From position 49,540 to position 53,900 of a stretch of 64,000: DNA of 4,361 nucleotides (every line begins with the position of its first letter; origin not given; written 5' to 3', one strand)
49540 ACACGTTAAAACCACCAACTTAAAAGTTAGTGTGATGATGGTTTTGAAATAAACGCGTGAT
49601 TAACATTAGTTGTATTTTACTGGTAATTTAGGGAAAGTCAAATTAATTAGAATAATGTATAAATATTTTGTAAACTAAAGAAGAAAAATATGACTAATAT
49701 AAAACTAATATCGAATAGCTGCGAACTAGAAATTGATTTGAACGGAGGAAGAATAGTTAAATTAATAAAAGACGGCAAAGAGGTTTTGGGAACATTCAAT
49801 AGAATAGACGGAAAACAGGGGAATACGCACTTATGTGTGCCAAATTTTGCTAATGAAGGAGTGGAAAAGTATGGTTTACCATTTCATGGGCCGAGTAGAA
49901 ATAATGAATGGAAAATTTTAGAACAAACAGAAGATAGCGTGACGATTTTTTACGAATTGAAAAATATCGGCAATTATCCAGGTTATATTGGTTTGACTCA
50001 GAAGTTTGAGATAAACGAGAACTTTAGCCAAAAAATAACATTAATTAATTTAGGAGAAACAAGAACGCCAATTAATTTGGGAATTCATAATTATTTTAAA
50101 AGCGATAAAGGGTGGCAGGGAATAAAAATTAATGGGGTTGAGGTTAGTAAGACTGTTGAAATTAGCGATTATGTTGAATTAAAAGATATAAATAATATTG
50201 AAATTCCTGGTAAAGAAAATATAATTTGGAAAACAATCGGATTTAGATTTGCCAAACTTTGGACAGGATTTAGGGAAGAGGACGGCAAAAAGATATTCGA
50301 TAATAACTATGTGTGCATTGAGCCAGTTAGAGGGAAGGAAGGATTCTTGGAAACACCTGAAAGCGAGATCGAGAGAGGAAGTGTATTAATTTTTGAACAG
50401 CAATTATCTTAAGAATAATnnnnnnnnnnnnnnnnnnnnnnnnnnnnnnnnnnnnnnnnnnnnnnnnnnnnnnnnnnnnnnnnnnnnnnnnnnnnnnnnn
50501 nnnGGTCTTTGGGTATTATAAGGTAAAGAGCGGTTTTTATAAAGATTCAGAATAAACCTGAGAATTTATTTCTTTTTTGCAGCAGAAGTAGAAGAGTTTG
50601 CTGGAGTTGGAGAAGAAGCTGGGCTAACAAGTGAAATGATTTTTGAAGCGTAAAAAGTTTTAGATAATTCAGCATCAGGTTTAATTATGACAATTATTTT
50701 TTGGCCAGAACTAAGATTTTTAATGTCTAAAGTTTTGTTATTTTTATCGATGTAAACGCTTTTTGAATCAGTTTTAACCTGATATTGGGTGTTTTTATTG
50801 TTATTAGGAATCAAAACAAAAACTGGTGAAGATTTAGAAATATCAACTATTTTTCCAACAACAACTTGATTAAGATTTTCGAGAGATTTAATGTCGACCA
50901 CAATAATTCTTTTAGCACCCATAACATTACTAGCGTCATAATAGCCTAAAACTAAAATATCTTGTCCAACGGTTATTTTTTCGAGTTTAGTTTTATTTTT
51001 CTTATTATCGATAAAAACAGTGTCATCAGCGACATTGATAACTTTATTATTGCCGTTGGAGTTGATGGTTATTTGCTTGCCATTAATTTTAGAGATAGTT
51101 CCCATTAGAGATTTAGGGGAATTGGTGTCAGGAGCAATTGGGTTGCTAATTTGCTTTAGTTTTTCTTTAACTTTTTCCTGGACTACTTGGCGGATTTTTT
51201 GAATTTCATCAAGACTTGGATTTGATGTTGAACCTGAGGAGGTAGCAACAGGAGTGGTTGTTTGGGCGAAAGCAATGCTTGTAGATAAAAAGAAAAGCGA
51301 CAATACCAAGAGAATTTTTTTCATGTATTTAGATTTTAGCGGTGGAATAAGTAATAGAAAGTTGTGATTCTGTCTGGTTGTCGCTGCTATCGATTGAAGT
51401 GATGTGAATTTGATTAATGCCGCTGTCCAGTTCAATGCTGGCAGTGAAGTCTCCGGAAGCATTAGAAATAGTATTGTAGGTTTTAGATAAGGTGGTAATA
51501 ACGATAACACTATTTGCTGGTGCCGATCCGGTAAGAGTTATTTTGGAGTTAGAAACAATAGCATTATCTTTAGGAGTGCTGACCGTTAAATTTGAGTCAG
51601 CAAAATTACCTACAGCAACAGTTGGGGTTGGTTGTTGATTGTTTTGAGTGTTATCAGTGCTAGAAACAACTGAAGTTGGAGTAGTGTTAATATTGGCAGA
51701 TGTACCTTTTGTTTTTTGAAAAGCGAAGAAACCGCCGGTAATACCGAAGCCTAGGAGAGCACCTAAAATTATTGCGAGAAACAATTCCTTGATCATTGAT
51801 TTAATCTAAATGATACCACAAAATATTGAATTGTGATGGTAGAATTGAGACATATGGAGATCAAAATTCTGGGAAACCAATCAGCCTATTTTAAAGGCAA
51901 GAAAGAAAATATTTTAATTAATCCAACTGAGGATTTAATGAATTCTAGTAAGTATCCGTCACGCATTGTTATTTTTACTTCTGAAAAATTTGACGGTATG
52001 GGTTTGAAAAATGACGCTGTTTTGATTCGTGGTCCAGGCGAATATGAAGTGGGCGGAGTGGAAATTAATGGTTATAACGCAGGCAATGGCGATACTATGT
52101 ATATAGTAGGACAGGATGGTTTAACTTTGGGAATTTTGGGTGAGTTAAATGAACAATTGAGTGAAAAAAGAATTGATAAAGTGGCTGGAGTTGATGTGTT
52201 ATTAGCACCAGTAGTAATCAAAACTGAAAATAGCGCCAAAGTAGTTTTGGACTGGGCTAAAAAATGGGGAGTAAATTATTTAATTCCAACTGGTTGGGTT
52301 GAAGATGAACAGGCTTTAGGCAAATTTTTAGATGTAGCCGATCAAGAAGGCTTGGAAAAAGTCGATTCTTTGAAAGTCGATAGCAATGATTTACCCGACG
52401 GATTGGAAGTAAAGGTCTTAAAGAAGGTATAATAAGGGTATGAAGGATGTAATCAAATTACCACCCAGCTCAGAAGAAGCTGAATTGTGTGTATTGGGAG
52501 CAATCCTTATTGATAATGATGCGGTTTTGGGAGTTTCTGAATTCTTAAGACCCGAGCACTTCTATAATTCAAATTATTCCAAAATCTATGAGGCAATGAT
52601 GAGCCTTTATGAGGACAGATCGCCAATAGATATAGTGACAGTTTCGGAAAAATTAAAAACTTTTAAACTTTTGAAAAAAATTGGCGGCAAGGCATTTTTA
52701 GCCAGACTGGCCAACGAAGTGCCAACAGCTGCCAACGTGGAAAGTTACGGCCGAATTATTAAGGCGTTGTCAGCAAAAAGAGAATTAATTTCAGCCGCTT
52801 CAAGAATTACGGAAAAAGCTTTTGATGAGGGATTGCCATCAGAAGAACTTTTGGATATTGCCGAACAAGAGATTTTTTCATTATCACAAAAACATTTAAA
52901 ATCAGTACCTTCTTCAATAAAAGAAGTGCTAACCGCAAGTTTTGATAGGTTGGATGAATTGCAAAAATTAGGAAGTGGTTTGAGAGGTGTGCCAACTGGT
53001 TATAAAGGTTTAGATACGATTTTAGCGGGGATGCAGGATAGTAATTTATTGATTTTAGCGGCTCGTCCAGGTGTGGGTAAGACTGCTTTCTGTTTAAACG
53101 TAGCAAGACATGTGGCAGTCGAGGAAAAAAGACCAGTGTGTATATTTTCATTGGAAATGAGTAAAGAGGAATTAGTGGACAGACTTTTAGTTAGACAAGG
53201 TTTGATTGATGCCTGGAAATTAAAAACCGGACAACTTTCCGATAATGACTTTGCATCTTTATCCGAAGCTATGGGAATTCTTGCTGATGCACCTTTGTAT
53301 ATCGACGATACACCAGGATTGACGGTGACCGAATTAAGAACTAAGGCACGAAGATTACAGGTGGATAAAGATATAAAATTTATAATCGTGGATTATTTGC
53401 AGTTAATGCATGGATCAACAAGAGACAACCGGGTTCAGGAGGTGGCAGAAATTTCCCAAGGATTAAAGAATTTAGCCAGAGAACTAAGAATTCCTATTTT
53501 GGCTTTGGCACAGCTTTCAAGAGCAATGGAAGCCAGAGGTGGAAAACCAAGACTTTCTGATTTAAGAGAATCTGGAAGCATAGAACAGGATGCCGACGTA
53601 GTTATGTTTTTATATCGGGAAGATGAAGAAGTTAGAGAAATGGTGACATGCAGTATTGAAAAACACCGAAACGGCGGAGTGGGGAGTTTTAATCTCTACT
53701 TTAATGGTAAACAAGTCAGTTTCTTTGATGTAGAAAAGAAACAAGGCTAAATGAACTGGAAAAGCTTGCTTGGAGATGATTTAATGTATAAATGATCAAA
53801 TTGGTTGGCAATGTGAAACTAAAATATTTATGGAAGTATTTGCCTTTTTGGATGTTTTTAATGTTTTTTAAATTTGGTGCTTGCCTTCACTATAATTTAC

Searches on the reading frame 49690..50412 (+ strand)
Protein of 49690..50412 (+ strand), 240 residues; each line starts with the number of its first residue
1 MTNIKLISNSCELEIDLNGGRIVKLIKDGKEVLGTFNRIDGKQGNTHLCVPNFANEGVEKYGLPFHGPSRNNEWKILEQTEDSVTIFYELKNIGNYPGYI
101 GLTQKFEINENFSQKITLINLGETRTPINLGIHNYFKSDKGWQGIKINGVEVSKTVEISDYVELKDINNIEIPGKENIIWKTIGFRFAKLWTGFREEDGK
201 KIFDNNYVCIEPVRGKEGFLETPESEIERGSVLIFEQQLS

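Call 85: search_protein_families(library=pfam, proteins=[window:49690-50412:+], max_evalue=0.00001)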
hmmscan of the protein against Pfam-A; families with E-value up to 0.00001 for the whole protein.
window:49690-50412:+ (240 aa): 1 family
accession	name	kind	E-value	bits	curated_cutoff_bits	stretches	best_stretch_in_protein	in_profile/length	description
PF01263.26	Aldose_epim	-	1.4e-13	51.4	27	1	34-168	57-185/299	Aldose 1-epimerase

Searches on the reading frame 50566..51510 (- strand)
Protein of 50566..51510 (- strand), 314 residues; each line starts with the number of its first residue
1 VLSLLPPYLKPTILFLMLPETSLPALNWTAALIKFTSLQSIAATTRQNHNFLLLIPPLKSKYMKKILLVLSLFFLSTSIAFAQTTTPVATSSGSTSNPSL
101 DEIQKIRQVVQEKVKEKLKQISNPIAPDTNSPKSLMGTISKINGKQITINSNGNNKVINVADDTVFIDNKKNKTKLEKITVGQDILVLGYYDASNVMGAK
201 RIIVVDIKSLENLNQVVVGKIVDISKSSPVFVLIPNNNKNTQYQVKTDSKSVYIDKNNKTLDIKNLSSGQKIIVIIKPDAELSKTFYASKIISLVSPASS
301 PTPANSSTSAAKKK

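Call 85: search_protein_families(library=pfam, proteins=[window:50566-51510:-], max_evalue=0.00001)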
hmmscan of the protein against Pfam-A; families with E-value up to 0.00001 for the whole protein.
window:50566-51510:- (314 aa): 1 family
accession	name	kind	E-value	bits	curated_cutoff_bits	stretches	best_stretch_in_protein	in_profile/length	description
PF18914.6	DUF5666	-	8.5e-08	32.8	27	1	137-202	2-59/60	Domain of unknown function (DUF5666)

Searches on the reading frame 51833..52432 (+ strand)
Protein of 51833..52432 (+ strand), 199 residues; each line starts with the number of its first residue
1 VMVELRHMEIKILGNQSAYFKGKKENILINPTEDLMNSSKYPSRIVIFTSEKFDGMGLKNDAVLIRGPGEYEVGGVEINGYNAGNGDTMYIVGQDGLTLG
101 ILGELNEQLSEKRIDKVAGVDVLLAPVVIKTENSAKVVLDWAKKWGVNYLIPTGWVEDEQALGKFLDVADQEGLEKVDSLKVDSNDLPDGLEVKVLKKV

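Call 85: search_protein_families(library=pfam, proteins=[window:51833-52432:+], max_evalue=0.00001)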
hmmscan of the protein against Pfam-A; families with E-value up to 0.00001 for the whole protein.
window:51833-52432:+ (199 aa): 1 family
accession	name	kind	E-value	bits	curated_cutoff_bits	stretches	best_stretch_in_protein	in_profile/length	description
PF13483.12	Lactamase_B_3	-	6.4e-13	49.4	24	1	9-153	1-159/160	Beta-lactamase superfamily domain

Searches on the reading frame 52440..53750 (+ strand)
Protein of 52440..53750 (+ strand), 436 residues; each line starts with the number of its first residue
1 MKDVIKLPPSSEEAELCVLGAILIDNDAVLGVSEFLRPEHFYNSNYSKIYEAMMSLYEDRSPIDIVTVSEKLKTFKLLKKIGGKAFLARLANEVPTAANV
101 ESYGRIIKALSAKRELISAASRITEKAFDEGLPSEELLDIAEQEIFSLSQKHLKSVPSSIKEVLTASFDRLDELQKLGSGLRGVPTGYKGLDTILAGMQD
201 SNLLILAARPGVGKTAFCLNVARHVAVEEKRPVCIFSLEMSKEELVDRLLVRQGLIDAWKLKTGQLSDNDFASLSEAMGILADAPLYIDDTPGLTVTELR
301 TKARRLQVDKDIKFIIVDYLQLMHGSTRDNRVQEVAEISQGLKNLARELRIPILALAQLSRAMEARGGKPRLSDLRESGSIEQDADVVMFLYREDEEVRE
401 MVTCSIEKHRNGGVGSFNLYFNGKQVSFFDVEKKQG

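Call 85: search_protein_families(library=pfam, proteins=[window:52440-53750:+], max_evalue=0.00001)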
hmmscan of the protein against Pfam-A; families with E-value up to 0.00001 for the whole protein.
window:52440-53750:+ (436 aa): 4 families
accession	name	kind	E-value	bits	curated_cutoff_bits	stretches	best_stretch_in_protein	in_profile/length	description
PF03796.21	DnaB_C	-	2.7e-95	319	27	1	183-428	1-253/255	DnaB-like helicase C terminal domain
PF00772.26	DnaB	-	3.3e-32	111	23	1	8-108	2-102/103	DnaB-like helicase N terminal domain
PF13481.12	AAA_25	-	1.8e-15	57.5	27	1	198-359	29-190/195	AAA domain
PF06745.19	ATPase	-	3.5e-06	27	26.6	0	184-248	1-66/231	KaiC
